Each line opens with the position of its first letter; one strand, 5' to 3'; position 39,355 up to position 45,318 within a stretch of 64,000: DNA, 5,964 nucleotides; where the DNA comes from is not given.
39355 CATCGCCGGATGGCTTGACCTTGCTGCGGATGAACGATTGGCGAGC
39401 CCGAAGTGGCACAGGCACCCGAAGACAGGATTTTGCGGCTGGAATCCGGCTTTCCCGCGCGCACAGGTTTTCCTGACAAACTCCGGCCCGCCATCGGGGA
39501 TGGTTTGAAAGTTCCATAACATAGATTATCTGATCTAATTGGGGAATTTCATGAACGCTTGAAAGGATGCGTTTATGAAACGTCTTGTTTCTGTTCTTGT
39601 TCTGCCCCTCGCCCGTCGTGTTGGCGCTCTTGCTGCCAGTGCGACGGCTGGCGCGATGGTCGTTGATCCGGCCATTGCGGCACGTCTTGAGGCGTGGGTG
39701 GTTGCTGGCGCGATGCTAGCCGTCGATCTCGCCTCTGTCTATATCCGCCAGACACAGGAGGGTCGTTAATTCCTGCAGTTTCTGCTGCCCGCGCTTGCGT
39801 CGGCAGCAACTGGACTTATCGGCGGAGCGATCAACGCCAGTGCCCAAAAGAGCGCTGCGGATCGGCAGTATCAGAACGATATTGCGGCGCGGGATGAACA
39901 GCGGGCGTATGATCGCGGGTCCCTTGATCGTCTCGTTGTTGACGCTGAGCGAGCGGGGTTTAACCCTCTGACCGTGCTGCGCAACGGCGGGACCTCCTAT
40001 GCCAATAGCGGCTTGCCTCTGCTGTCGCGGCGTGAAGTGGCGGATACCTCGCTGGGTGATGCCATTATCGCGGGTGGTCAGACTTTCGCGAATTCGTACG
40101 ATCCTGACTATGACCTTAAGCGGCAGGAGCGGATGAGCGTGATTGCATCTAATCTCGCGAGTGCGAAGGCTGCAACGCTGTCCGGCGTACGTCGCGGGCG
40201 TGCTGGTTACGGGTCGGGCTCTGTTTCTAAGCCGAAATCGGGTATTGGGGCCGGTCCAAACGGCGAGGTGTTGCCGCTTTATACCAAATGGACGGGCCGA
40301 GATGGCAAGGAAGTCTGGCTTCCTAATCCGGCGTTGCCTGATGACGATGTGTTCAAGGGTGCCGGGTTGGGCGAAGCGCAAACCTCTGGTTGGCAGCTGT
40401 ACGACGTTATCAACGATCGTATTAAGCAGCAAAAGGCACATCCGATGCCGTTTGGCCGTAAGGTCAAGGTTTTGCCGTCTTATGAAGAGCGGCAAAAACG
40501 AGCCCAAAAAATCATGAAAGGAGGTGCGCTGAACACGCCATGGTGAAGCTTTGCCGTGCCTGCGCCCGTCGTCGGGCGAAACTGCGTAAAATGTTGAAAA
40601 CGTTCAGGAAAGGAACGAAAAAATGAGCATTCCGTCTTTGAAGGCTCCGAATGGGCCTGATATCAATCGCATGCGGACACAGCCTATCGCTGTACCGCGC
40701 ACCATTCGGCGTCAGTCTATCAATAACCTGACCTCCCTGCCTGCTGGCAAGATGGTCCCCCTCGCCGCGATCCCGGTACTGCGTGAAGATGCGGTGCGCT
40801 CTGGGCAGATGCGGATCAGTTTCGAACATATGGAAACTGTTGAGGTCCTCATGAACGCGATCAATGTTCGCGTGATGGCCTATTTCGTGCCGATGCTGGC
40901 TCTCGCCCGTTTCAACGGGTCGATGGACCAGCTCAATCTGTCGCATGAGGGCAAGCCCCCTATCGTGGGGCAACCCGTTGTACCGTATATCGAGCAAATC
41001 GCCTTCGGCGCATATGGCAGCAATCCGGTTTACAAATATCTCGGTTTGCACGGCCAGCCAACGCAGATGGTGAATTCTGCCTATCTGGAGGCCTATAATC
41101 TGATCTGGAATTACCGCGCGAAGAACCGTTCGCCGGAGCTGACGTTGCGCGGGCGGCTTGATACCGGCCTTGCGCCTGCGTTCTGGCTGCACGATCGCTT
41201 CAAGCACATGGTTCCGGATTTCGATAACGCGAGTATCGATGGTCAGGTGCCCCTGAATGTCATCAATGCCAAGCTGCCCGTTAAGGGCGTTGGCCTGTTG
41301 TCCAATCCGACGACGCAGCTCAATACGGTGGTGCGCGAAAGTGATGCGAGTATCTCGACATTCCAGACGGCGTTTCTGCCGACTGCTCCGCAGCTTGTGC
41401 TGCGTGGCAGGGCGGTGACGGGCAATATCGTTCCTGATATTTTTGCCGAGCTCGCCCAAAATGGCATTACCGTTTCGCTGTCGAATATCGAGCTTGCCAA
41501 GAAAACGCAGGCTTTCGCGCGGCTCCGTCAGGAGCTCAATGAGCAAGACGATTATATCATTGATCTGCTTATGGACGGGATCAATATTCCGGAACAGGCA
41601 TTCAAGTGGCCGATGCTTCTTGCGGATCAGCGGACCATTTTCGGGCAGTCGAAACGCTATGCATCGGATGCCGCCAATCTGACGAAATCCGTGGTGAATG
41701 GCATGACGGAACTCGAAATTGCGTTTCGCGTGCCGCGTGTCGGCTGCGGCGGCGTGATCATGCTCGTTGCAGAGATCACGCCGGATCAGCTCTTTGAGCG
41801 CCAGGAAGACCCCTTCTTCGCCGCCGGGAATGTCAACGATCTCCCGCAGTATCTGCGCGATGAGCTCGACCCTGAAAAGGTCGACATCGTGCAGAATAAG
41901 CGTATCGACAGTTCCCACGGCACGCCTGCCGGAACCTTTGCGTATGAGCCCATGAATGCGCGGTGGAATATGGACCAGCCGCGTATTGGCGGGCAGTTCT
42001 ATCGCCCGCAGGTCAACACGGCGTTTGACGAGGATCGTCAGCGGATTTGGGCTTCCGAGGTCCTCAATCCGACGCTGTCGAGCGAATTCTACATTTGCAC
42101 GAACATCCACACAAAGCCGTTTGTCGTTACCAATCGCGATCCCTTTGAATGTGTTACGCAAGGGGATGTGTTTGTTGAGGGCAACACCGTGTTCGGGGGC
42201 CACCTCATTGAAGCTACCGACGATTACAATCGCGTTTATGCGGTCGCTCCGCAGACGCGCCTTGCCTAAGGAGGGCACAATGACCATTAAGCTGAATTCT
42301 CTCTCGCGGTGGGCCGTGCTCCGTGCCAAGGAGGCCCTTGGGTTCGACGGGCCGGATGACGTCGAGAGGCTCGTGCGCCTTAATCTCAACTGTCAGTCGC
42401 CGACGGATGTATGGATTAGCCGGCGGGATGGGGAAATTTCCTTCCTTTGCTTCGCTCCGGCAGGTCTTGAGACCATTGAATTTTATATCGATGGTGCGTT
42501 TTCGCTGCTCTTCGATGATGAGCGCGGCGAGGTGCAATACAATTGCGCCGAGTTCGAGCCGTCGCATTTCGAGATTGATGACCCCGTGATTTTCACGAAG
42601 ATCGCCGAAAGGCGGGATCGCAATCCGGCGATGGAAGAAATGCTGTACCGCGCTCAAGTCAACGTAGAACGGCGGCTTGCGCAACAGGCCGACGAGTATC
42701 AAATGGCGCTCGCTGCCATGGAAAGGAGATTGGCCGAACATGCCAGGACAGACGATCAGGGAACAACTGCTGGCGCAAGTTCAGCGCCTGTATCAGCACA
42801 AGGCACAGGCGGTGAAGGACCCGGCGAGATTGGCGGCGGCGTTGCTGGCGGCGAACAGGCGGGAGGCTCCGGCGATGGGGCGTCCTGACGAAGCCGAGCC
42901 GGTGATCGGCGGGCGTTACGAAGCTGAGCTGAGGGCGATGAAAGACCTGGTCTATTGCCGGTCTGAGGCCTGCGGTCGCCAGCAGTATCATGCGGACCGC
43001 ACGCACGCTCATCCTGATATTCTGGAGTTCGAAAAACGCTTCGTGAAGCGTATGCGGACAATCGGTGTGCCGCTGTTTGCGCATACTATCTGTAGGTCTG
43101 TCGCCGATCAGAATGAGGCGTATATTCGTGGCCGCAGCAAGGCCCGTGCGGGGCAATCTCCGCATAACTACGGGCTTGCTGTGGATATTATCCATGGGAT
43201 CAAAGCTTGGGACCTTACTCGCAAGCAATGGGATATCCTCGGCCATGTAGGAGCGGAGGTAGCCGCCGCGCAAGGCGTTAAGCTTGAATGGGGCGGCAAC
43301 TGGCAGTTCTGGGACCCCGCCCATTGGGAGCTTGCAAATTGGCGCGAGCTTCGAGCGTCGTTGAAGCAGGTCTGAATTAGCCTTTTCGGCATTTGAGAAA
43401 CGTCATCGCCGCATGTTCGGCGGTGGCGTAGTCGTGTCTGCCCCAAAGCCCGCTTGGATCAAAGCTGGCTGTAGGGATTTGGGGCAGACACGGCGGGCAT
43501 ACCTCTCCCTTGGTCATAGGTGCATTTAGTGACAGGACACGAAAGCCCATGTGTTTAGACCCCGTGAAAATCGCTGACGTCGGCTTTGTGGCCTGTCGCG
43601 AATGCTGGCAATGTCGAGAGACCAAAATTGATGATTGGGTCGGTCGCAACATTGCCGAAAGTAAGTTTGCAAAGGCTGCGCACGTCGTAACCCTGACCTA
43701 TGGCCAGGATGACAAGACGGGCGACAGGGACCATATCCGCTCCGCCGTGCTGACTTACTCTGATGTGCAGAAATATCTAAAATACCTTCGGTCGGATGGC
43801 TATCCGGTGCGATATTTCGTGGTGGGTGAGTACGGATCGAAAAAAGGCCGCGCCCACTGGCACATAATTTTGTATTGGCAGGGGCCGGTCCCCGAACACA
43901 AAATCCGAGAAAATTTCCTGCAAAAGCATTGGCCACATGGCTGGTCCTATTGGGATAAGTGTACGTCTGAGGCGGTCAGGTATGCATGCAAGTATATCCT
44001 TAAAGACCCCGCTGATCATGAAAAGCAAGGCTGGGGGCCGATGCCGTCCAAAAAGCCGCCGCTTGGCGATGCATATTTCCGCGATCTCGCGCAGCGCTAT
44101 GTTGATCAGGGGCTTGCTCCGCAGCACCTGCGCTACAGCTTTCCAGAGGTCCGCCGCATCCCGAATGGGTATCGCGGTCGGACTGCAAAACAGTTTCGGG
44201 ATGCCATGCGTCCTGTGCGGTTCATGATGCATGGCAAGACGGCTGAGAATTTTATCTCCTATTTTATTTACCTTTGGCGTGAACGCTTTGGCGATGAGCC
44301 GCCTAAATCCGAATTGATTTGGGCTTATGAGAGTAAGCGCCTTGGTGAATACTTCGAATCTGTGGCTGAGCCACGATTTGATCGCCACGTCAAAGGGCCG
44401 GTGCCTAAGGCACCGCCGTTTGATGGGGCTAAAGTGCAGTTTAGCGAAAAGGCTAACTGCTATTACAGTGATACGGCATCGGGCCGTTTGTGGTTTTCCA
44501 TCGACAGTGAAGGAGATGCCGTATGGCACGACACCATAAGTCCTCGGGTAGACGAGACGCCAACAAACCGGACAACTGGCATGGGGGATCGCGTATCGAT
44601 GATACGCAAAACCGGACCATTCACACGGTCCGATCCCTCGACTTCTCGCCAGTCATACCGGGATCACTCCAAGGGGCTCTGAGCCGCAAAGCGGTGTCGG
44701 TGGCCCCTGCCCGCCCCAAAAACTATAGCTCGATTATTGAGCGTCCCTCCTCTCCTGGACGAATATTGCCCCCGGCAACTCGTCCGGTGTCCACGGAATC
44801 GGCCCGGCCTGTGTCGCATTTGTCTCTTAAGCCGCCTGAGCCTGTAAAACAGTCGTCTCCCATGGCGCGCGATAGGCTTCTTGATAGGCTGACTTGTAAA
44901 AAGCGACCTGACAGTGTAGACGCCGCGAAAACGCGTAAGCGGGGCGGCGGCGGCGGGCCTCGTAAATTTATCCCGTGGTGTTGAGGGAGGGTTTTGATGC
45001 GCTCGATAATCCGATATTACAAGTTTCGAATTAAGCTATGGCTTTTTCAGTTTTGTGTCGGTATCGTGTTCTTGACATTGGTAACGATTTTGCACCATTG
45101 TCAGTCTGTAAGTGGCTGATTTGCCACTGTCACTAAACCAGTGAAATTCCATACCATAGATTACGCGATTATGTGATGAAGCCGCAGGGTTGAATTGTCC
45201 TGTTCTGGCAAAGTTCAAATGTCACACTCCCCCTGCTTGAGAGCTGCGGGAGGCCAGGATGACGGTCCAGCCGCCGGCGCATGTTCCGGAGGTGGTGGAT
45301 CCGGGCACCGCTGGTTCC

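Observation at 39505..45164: Complete-looking Microviridae (ssDNA phage) genome integrated in a high-GC rhizobial-type replicon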

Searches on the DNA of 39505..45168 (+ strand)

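Call 57: search_dna_similar(query=window:39505-45168:+, collection=phages, mode=distant, max_rows=12)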
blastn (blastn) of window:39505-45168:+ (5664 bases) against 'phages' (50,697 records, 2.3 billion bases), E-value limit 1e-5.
Records with a match: 22; places in all: 22; records where one place covers at least 80% of the query: 0.
Best place of each record, by identity: 80-90% 1; 60-80% 21.
By first word of the organism name: Tortoise 10; Flyfo 6; Rhizobium 6.
By host as written in the record: Gopherus morafkai 10; Pteropus tonganus 6; Rhizobium phaseoli N2_10 1; Rhizobium etli N6212 1; Rhizobium etli sv. phaseoli N741 1; Rhizobium etli N741 1; Rhizobium etli N113 1; Rhizobium etli N871 1.
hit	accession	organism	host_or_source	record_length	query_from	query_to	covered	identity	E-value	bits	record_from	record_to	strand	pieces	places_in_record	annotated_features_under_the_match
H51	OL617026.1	Flyfo microvirus Tbat2_110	Pteropus tonganus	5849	5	4575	51%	70.7%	4e-180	1333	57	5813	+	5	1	major capsid protein | replication initiator protein | hypothetical protein (x5)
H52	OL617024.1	Flyfo microvirus Tbat2_105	Pteropus tonganus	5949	1224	5035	42%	71.9%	3e-155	1238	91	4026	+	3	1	major capsid protein | replication initiator protein | hypothetical protein (x2)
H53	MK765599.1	Tortoise microvirus 47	Gopherus morafkai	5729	1227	4652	42%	70.4%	5e-102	1060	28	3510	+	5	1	major capsid protein | hypothetical protein (x2) | replication initiation protein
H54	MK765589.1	Tortoise microvirus 39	Gopherus morafkai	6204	1227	4359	27%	66.1%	2e-44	328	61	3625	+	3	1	major capsid protein | hypothetical protein (x3) | replication initiation protein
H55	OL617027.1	Flyfo microvirus Tbat2_112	Pteropus tonganus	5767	1232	4358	25%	67.2%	1e-22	409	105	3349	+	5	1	major capsid protein | hypothetical protein (x2) | replication initiator protein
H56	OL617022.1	Flyfo microvirus Tbat2_98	Pteropus tonganus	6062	1225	2620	22%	66.3%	3e-36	270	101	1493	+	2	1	major capsid protein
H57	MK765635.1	Tortoise microvirus 82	Gopherus morafkai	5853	1224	2722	20%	67.7%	1e-33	346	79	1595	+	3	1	major capsid protein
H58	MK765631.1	Tortoise microvirus 78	Gopherus morafkai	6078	1523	4379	16%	67.4%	1e-14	251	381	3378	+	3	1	major capsid protein | hypothetical protein (x3) | replication initiation protein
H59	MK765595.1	Tortoise microvirus 43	Gopherus morafkai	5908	1223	2456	15%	68.0%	5e-20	273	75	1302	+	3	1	major capsid protein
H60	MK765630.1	Tortoise microvirus 77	Gopherus morafkai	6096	1965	4359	12%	66.1%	2e-11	146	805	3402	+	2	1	major capsid protein | hypothetical protein (x2) | replication initiation protein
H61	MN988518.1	Rhizobium phage RHph_N2_10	Rhizobium phaseoli N2_10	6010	1956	2576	11%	64.4%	2e-11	80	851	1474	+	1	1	putative major capsid protein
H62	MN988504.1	Rhizobium phage RHph_N25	Rhizobium etli N6212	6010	1956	2576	11%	64.3%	3e-10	75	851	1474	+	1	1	putative major capsid protein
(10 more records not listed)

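Call 58: search_dna_similar(query=window:39505-45168:+, collection=plasmids, mode=distant, max_rows=15)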
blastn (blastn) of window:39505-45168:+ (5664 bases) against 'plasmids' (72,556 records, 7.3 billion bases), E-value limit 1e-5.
Records with a match: 5; places in all: 5; records where one place covers at least 80% of the query: 0.
Best place of each record, by identity: 60-80% 5.
By first word of the organism name: Agrobacterium 3; Aminobacter 1; Rhizobium 1.
By predicted mobility (MOB-suite, as given by PLSDB): conjugative 3; non-mobilizable 2.
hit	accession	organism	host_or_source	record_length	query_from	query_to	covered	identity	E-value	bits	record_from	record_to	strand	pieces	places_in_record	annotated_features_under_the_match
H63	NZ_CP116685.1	Agrobacterium fabrum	cell culture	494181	4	5026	56%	71.1%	1e-159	1525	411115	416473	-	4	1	hypothetical protein (x5) | M15 family metallopeptidase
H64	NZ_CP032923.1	Agrobacterium tumefaciens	Euonymus sp.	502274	6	5026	56%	70.7%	3e-162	1481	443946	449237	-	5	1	hypothetical protein (x5) | M15 family metallopeptidase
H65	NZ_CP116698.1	Agrobacterium tumefaciens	Clematis,cell culture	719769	5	5039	55%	70.1%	2e-144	1419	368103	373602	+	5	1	hypothetical protein (x6) | M15 family metallopeptidase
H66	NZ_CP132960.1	Aminobacter niigataensis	cell culture,sediment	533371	1956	2617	12%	66.7%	4e-40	176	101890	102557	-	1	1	hypothetical protein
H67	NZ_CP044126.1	Rhizobium sp. BG4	Prosopis cineraria,pure bacterial ...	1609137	1227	1444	4%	69.2%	6e-12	83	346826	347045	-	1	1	record has no annotation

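Call 59: get_annotated_region(hit=H63, flank=2500)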
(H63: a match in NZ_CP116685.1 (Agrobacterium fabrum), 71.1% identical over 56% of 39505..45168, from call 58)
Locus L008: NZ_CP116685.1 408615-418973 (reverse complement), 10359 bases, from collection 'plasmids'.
description: Agrobacterium fabrum strain 2788 plasmid pAt2788a, complete sequence
organism: Agrobacterium fabrum (NCBI taxid 1176649)
taxonomy: Bacteria; Pseudomonadota; Alphaproteobacteria; Hyphomicrobiales; Rhizobiaceae; Agrobacterium; Agrobacterium fabrum
host: -; source: cell culture; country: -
typing (MOB-suite, as given by PLSDB): conjugative; relaxase MOBQ; mating-pair formation MPF_T
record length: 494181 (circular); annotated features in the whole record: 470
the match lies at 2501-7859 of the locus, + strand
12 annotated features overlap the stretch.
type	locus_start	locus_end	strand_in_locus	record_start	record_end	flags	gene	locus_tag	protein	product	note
CDS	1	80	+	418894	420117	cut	-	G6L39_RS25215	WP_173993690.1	gamma-glutamyl-gamma-aminobutyrate hydrolase family protein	-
CDS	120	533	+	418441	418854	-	-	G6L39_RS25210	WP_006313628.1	VOC family protein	-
CDS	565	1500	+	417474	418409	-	-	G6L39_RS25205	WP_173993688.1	glyoxylate/hydroxypyruvate reductase A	-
CDS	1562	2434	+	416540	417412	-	-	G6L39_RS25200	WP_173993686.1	D-amino-acid transaminase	-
CDS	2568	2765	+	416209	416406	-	-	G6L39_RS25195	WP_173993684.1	hypothetical protein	-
CDS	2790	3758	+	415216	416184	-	-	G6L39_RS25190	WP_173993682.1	hypothetical protein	-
CDS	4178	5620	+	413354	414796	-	-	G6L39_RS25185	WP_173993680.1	hypothetical protein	-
CDS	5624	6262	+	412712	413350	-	-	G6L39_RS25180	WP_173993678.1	hypothetical protein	-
CDS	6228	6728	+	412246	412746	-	-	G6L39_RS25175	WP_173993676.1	M15 family metallopeptidase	-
CDS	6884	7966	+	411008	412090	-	-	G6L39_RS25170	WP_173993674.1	hypothetical protein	-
CDS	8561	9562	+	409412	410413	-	-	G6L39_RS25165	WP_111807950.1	IS30 family transposase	-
CDS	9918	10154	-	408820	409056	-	-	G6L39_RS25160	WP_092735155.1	hypothetical protein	-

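Call 60: get_annotated_region(hit=H64, flank=2500)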
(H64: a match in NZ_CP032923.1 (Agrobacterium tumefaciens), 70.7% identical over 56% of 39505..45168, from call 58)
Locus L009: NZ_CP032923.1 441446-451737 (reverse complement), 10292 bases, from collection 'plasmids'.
description: Agrobacterium tumefaciens strain 1D1108 plasmid pAt1D1108a, complete sequence
organism: Agrobacterium tumefaciens (NCBI taxid 358)
taxonomy: Bacteria; Pseudomonadota; Alphaproteobacteria; Hyphomicrobiales; Rhizobiaceae; Agrobacterium; Agrobacterium tumefaciens
host: -; source: Euonymus sp.; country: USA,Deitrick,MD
typing (MOB-suite, as given by PLSDB): conjugative; relaxase MOBQ; mating-pair formation MPF_T
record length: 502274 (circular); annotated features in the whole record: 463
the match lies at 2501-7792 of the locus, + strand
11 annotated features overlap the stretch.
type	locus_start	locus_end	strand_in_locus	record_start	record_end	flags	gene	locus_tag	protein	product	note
CDS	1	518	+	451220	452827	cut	-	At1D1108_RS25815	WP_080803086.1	ABC transporter substrate-binding protein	-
CDS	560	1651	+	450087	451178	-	-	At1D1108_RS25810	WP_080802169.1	rhodanese-like domain-containing protein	-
CDS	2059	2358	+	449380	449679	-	-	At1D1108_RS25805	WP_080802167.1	hypothetical protein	-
CDS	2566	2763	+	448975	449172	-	-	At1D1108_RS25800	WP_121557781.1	hypothetical protein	-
CDS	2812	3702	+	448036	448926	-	-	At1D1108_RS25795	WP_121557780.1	hypothetical protein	-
CDS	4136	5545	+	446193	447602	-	-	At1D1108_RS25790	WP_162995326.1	hypothetical protein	-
CDS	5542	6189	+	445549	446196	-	-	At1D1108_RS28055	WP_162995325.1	hypothetical protein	-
CDS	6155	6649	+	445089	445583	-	-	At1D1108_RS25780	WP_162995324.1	M15 family metallopeptidase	-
CDS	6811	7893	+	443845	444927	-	-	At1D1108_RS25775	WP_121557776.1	hypothetical protein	-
CDS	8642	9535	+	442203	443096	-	-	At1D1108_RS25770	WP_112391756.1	AraC family transcriptional regulator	-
CDS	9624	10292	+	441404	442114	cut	-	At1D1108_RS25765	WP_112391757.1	YbhB/YbcL family Raf kinase inhibitor-like protein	-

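Call 61: get_annotated_region(hit=H51, flank=200)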
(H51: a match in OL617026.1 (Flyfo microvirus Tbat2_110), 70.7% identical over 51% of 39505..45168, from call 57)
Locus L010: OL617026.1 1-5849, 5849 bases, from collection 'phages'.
description: Flyfo microvirus Tbat2_110, complete genome.
organism: Flyfo microvirus Tbat2_110 (NCBI taxid 2907265)
taxonomy: Viruses; Monodnaviria; Sangervirae; Phixviricota; Malgrandaviricetes; Petitvirales; Microviridae
host: Pteropus tonganus; source: feces; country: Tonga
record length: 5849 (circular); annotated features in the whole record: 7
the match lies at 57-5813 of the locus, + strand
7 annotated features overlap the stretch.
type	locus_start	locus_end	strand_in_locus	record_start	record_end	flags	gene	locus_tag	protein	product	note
CDS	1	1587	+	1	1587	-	-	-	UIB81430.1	major capsid protein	-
CDS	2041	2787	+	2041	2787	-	-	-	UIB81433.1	hypothetical protein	-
CDS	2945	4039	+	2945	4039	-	-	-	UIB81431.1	replication initiator protein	-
CDS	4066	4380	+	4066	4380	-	-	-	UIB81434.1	hypothetical protein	-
CDS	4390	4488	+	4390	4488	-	-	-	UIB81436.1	hypothetical protein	-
CDS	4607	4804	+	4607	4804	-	-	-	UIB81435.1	hypothetical protein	-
CDS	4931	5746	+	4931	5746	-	-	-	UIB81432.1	hypothetical protein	-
